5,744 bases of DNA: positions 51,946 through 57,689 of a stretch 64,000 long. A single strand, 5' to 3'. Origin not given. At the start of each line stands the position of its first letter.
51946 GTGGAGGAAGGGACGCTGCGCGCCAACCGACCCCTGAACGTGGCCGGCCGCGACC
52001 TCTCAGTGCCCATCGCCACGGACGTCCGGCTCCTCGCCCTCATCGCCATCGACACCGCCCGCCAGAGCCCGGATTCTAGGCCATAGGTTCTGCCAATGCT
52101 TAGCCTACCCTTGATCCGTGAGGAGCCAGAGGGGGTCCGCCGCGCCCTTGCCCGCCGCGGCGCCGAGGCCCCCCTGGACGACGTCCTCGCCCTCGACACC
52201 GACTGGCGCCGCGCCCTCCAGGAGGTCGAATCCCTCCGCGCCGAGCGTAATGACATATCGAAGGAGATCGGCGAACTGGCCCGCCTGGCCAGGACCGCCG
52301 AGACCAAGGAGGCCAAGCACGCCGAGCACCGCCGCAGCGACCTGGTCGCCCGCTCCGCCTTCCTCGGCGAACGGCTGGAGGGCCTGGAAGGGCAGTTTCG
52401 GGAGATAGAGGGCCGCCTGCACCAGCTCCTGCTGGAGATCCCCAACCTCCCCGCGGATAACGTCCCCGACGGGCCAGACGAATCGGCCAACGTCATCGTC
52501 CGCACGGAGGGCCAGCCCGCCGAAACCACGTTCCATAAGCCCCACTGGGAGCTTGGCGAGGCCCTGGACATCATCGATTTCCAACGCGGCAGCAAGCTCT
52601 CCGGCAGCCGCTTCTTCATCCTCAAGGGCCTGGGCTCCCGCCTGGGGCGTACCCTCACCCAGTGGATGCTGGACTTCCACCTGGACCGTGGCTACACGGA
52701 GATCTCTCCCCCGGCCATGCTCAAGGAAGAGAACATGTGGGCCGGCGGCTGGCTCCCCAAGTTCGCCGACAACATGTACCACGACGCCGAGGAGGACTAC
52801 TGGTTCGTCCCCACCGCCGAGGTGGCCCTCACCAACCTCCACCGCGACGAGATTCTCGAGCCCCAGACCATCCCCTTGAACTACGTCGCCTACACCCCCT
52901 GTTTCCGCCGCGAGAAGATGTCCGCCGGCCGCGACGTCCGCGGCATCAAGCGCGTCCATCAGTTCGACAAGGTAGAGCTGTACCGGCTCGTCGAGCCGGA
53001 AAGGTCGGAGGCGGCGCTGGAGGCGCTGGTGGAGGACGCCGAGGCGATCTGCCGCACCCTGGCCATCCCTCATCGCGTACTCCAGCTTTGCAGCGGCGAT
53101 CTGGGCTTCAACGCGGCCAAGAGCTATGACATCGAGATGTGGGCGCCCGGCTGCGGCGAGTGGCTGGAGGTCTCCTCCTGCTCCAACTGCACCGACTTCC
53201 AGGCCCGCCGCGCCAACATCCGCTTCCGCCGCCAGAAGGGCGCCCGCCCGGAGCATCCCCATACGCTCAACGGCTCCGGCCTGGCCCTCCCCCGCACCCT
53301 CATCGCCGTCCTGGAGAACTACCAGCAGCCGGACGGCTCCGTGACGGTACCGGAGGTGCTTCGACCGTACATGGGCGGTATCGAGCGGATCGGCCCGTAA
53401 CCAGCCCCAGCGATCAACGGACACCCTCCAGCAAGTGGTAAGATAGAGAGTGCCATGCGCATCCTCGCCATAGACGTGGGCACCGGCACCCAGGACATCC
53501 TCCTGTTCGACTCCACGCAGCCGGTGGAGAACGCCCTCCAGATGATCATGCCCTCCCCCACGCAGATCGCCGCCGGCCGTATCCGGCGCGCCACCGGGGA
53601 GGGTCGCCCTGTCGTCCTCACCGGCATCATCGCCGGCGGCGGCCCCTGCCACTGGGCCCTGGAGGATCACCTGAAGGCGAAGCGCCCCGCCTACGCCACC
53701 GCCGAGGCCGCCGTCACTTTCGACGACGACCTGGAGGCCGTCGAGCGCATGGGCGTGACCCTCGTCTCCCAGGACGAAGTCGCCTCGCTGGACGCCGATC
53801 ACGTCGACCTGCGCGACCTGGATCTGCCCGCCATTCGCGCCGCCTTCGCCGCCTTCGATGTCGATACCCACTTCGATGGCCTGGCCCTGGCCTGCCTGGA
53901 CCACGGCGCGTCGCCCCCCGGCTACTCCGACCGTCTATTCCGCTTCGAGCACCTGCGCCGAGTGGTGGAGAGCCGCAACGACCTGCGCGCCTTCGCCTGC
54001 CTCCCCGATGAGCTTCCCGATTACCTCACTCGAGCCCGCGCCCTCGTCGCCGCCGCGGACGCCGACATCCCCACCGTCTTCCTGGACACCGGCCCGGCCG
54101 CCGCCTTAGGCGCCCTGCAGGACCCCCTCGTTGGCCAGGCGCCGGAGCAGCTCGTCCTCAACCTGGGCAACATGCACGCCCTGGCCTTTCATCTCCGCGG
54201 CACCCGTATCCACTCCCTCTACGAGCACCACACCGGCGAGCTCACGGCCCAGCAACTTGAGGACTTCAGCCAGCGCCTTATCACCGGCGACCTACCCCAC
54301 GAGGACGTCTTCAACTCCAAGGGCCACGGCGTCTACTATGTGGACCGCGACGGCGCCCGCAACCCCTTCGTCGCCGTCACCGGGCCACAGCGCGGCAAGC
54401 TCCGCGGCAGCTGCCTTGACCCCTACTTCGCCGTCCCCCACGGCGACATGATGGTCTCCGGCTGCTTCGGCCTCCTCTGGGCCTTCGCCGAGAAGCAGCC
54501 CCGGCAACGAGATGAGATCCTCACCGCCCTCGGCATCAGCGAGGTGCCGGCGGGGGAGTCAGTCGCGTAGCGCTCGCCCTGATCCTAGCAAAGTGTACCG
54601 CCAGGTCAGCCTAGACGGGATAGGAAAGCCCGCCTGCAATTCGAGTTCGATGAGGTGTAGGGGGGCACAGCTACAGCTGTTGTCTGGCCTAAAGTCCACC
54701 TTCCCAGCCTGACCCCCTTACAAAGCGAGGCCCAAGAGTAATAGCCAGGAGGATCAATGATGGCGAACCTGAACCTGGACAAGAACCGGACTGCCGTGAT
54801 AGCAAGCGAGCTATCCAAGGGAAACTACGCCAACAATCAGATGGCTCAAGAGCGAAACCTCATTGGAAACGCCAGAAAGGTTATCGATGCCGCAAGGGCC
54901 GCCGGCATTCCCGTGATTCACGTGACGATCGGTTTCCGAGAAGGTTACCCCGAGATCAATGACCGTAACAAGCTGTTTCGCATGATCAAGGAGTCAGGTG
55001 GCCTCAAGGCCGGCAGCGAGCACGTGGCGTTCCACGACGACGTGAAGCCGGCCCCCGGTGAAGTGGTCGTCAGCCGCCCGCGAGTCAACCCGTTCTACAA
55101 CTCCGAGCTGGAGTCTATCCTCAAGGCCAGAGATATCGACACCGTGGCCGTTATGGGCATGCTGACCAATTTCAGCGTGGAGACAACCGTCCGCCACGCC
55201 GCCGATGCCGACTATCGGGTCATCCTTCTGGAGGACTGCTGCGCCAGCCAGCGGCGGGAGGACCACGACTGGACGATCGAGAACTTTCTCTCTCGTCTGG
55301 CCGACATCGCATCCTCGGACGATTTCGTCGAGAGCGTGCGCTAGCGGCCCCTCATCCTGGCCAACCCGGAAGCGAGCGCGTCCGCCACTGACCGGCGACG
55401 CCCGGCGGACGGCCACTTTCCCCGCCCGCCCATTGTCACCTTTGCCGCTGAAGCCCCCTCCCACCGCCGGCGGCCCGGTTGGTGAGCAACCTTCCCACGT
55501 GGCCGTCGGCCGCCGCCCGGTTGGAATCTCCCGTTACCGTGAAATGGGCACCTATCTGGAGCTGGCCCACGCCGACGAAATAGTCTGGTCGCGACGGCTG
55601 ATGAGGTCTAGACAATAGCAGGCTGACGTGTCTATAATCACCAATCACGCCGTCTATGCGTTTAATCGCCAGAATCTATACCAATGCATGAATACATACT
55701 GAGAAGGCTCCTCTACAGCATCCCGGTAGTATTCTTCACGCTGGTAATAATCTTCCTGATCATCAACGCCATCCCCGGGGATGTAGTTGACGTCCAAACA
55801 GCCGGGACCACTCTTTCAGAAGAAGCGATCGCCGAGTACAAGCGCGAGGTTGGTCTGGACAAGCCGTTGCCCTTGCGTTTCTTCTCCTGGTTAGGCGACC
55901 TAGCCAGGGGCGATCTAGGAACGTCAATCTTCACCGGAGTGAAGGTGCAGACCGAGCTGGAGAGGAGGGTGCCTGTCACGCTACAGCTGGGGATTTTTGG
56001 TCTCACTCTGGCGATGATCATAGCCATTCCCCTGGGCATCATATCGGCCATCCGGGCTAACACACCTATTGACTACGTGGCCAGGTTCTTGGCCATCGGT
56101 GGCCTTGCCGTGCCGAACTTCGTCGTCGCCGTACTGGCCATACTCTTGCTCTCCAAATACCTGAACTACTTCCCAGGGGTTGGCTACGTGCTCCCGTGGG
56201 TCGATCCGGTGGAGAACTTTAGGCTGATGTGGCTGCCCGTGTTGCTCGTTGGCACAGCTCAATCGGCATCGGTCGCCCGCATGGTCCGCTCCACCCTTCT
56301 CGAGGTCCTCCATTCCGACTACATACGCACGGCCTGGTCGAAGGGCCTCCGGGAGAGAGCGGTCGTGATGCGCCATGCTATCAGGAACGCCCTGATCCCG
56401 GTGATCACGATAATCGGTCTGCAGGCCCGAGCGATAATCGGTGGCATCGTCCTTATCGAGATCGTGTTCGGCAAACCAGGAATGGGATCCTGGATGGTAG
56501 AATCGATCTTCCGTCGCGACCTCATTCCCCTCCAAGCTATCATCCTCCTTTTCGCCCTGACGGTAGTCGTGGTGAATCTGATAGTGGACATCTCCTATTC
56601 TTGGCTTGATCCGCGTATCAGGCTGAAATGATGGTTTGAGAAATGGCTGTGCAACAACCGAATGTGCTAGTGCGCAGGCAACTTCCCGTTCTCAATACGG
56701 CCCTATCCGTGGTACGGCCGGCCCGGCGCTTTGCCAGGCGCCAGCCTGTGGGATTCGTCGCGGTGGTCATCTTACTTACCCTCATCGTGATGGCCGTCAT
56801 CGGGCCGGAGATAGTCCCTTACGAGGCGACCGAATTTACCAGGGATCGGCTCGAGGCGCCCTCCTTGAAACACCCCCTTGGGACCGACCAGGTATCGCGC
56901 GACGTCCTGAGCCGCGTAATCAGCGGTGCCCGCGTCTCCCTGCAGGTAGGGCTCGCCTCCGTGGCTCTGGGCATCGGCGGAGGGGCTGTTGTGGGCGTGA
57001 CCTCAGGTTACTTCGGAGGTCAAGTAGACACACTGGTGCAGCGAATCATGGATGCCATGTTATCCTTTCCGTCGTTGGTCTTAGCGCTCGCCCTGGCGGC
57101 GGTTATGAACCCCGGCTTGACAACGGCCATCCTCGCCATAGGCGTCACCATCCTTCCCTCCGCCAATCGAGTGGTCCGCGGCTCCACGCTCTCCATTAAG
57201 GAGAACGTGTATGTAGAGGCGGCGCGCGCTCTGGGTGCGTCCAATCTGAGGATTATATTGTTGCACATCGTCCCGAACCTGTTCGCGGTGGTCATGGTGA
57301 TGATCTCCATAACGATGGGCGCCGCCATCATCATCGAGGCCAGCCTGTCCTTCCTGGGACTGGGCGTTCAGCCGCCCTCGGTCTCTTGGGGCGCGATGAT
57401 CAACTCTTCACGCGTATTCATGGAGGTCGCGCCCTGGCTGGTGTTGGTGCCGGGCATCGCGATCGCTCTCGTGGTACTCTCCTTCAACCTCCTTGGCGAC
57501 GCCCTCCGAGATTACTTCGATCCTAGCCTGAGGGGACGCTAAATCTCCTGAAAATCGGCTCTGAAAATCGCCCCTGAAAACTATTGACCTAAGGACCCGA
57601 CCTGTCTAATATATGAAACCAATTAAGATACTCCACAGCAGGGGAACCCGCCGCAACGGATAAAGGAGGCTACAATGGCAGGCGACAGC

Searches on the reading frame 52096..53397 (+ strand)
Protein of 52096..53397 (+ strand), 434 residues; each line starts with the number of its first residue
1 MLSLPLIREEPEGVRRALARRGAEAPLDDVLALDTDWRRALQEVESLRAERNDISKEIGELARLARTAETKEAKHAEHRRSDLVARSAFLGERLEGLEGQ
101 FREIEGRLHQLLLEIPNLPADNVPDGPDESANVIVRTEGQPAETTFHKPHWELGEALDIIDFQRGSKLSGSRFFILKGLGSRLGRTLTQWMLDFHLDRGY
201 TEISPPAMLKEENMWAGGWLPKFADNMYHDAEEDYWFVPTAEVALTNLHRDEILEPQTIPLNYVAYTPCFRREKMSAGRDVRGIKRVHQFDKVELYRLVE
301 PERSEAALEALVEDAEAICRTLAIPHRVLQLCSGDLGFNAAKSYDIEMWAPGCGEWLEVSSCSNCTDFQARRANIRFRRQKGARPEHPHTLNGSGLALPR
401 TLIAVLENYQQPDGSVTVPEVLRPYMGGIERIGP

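Call 55: search_protein_families(library=pfam, proteins=[window:52096-53397:+], max_evalue=0.00001)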
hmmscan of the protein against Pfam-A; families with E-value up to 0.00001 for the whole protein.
window:52096-53397:+ (434 aa): 2 families
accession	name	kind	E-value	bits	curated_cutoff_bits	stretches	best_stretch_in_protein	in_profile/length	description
PF00587.30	tRNA-synt_2b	-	9.1e-39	133.8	29.3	1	230-409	6-179/179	tRNA synthetase class II core domain (G, H, P, S and T)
PF02403.27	Seryl_tRNA_N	-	9.7e-24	84.1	28.2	1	1-119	1-108/108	Seryl-tRNA synthetase N-terminal domain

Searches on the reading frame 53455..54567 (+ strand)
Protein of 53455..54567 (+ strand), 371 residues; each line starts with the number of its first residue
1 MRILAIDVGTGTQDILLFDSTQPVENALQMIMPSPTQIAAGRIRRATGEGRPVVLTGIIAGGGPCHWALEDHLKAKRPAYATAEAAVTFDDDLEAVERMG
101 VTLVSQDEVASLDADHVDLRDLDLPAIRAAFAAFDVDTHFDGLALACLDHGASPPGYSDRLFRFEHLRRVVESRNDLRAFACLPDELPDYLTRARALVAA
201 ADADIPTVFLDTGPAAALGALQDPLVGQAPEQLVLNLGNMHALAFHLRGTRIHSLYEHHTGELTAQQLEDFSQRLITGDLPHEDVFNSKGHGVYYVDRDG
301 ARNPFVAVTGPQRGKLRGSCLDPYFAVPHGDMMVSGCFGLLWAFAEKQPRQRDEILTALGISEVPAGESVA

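Call 55: search_protein_families(library=pfam, proteins=[window:53455-54567:+], max_evalue=0.00001)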
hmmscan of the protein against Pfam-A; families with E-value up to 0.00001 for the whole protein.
window:53455-54567:+ (371 aa): 1 family
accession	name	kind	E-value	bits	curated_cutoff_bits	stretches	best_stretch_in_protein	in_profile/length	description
PF08735.15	DUF1786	-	1.4e-67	228.2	25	1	61-313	2-250/252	Putative pyruvate format-lyase activating enzyme (DUF1786)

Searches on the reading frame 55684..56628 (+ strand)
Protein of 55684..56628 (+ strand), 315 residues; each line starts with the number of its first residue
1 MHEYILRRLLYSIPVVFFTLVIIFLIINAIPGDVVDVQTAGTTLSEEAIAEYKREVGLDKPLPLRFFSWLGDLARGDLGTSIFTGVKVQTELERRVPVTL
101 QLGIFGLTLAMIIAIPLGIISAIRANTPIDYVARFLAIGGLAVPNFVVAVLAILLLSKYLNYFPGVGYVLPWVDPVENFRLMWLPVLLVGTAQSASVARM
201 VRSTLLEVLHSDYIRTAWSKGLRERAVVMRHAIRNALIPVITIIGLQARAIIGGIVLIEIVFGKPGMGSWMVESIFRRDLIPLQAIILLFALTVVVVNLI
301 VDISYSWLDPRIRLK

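Call 55: search_protein_families(library=pfam, proteins=[window:55684-56628:+], max_evalue=0.00001)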
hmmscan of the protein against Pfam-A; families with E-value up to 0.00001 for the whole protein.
window:55684-56628:+ (315 aa): 2 families
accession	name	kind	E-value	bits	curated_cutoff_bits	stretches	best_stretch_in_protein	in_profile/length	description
PF00528.27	BPD_transp_1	-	8.9e-34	117.3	26.4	1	114-313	1-183/184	Binding-protein-dependent transport system inner membrane component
PF19300.4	BPD_transp_1_N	-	5.6e-08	33.4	23.8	1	1-76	1-75/114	Binding-prot-dependent transport system membrane comp, N-term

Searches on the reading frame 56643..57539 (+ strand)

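Call 55: search_protein_families(library=pfam, proteins=[window:56643-57539:+], max_evalue=0.00001)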
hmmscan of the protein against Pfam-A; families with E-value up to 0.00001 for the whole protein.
window:56643-57539:+ (299 aa): 1 family
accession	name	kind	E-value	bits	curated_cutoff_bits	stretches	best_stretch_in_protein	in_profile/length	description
PF00528.27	BPD_transp_1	-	2.2e-27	96.4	26.4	1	114-297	1-183/184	Binding-protein-dependent transport system inner membrane component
